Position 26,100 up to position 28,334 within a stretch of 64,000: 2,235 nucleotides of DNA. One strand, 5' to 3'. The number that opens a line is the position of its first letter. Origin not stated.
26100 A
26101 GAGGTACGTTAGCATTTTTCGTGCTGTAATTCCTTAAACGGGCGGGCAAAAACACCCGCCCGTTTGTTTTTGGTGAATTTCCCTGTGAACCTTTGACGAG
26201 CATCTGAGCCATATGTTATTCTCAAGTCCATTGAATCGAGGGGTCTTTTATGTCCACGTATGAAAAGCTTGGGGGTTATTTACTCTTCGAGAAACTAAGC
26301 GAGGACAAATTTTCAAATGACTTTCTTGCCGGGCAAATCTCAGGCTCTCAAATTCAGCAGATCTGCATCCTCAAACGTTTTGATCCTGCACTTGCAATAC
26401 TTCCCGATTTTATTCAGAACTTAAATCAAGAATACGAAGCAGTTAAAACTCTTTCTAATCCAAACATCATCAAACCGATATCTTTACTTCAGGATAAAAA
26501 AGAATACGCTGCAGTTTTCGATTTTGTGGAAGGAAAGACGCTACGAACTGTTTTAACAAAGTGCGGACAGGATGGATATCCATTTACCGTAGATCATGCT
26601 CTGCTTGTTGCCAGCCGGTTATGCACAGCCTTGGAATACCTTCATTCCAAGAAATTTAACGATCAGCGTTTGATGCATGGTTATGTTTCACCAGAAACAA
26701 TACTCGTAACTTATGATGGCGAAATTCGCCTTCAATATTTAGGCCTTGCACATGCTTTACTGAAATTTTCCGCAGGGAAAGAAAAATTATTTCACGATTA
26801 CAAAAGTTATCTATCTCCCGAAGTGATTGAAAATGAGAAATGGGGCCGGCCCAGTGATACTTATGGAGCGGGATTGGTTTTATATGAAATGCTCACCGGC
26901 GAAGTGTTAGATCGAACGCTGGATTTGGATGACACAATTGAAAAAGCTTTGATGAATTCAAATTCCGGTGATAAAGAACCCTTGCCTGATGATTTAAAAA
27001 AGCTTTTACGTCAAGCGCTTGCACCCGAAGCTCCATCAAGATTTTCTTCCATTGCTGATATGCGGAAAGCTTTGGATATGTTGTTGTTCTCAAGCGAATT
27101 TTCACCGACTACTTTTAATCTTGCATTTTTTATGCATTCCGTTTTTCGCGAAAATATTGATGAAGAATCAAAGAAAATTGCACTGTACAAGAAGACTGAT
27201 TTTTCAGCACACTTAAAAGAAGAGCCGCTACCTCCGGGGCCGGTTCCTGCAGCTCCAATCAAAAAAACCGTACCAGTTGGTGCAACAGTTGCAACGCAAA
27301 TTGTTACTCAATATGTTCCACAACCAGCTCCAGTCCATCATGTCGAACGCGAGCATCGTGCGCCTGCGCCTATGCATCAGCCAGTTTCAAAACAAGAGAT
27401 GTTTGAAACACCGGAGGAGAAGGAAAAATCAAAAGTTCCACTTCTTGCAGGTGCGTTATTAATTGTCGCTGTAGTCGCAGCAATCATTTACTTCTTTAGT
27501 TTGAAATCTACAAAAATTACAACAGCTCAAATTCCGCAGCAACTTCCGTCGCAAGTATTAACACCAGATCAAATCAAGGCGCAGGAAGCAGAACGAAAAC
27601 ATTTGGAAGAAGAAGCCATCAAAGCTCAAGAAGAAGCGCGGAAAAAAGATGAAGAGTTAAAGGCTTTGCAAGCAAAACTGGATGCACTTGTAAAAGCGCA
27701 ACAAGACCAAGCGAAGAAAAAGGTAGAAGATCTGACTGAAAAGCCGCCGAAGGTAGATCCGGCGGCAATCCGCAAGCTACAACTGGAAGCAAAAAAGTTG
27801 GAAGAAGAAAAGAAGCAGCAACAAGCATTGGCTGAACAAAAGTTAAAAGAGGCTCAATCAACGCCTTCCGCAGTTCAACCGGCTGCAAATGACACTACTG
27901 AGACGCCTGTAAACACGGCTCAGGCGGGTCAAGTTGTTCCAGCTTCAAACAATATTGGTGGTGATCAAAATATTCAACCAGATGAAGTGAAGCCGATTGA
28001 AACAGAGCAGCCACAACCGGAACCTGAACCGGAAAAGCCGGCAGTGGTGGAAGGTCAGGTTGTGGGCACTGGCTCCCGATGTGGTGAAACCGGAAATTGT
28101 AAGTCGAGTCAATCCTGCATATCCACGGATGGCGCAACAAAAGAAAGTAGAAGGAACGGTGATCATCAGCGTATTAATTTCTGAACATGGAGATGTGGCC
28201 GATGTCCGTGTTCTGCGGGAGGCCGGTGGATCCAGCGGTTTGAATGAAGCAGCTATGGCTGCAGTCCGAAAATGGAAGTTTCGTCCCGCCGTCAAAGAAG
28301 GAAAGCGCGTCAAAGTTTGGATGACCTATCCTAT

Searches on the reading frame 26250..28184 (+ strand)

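Call 3: search_protein_families(library=pfam, proteins=[window:26250-28184:+], max_evalue=0.01)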
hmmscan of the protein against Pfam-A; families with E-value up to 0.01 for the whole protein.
window:26250-28184:+ (644 aa): 2 families
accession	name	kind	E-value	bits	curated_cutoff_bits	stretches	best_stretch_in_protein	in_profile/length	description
PF00069.31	Pkinase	-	3.5e-24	86.1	31.7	1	56-266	43-253/263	Protein kinase domain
PF07714.23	PK_Tyr_Ser-Thr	-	1.6e-17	64.2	23.1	1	55-265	45-249/258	Protein tyrosine and serine/threonine kinase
